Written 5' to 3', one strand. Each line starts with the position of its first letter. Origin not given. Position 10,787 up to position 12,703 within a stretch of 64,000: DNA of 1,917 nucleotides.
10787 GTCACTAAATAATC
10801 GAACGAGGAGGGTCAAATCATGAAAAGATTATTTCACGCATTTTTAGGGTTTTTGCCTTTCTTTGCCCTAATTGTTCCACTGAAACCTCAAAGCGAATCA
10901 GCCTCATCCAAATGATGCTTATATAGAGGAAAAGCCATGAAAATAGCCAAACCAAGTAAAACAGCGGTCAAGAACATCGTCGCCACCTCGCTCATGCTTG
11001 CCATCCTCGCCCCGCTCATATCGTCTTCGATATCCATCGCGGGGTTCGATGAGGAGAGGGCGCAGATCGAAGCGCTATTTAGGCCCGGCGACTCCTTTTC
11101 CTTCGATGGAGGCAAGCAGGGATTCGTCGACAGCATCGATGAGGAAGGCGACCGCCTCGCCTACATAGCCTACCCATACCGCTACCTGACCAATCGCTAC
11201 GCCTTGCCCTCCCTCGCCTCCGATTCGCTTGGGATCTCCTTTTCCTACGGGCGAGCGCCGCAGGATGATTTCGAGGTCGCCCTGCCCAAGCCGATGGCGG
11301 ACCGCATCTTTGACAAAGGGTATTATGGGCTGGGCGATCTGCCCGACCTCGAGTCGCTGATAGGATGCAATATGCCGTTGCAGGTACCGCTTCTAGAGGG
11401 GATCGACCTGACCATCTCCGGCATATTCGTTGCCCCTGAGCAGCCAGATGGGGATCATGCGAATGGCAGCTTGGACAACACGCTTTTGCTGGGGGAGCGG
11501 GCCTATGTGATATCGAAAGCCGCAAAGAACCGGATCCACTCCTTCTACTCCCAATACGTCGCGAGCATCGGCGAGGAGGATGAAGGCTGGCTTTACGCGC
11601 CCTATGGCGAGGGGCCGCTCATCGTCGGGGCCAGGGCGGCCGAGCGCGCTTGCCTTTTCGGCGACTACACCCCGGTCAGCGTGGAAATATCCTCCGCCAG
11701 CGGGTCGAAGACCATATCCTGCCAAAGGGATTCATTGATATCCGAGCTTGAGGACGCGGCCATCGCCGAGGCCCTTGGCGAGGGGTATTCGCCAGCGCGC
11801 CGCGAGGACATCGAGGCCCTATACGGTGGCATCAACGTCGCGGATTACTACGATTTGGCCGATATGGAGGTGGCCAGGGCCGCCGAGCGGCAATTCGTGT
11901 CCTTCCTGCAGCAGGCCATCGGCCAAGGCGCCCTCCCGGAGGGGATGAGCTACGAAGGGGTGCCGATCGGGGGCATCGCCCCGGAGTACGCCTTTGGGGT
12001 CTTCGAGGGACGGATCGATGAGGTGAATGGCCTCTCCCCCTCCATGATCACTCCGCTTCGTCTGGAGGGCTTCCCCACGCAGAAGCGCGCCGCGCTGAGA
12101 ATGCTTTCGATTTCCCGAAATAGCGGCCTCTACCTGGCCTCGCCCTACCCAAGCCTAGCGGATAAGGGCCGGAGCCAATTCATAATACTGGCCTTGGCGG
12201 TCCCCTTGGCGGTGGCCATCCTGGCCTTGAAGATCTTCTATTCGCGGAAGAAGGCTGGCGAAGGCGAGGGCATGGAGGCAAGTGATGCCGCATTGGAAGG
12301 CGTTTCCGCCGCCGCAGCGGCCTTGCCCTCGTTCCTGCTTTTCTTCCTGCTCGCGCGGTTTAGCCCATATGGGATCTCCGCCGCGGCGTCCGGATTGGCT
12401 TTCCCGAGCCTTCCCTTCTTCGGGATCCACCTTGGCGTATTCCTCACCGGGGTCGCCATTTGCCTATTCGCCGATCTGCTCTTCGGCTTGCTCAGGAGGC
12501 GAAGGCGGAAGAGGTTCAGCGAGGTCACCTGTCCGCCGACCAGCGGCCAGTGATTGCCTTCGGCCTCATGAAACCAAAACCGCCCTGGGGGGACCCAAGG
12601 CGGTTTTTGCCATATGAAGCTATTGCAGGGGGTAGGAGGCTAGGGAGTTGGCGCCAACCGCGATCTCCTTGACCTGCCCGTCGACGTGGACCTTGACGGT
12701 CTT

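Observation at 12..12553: Two paralogous lipobox membrane proteins, each paired with a different upstream partner (giant secreted protein vs 31-aa peptide), with no ABC ATPase anywhere in 64 kb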

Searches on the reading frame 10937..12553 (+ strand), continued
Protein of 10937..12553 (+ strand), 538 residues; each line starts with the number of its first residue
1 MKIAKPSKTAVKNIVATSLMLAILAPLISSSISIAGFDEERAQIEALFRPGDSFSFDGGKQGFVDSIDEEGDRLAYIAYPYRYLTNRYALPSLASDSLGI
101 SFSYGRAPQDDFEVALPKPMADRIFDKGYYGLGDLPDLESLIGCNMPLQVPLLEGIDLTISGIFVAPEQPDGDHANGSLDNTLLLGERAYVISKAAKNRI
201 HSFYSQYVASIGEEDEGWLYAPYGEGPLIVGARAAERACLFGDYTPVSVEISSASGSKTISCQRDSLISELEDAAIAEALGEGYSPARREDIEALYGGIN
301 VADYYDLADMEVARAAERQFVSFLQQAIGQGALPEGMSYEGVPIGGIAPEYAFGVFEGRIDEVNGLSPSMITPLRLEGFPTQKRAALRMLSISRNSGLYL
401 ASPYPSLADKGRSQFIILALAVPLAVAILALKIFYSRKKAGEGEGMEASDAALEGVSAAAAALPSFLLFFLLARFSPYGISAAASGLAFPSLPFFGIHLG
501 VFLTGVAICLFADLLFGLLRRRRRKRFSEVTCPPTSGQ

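Call 96: find_encoding_contigs(protein=P0034, flank=9000, max_places=4)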
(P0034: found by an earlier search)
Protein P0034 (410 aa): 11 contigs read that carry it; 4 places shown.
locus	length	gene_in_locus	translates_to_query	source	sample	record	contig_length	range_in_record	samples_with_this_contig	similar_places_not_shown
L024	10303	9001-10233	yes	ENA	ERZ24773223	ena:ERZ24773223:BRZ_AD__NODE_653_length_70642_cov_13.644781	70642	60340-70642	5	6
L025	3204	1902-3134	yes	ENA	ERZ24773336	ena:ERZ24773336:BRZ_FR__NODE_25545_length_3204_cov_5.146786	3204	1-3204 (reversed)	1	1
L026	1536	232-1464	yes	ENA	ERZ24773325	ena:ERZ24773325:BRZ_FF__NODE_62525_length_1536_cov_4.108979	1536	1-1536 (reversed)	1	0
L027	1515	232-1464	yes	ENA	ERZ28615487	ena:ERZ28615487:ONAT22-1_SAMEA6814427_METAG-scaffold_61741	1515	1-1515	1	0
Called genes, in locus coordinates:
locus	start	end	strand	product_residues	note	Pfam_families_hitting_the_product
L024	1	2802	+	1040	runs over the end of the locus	PF16403:Bact_surface_Ig-like, PF17652:Glyco_hydro81C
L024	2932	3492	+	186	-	-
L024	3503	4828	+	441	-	-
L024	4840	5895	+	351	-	PF21016:RlmN_N, PF04055:Radical_SAM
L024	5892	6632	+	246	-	PF00481:PP2C, PF13672:PP2C_2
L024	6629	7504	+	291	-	PF00069:Pkinase, PF07714:PK_Tyr_Ser-Thr, PF03109:ABC1 (weak)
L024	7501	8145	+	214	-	PF00834:Ribul_P_3_epim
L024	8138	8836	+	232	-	-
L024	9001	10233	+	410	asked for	-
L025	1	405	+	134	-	?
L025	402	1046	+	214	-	PF00834:Ribul_P_3_epim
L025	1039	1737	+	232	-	-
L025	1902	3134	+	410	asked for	-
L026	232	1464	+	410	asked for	-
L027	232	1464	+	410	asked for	-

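Call 101: search_protein_families(library=pfam, proteins=[P0043], max_evalue=10)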
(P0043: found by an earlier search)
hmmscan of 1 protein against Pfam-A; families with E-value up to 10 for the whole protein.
P0043 (909 aa): 1 family
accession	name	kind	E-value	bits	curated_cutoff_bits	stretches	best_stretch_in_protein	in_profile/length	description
PF22104.1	MHV_Nsp3_DPUP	-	0.17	12.1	27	1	271-301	28-60/73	Coronavirus Nsp3 DPUP domain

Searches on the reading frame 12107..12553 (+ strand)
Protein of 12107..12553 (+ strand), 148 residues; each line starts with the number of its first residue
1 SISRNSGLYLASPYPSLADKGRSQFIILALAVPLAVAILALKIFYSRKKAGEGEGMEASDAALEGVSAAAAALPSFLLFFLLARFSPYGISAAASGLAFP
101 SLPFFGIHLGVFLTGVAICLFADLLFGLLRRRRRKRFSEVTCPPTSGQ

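Call 35: search_protein_families(library=pfam, proteins=[window:12107-12553:+], max_evalue=10)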
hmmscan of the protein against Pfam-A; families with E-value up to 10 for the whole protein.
window:12107-12553:+ (148 aa): 1 family
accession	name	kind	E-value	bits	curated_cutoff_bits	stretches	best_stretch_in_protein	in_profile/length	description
PF25637.1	DUF7942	-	0.34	11.3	26.7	1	56-125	34-99/104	Family of unknown function (DUF7942)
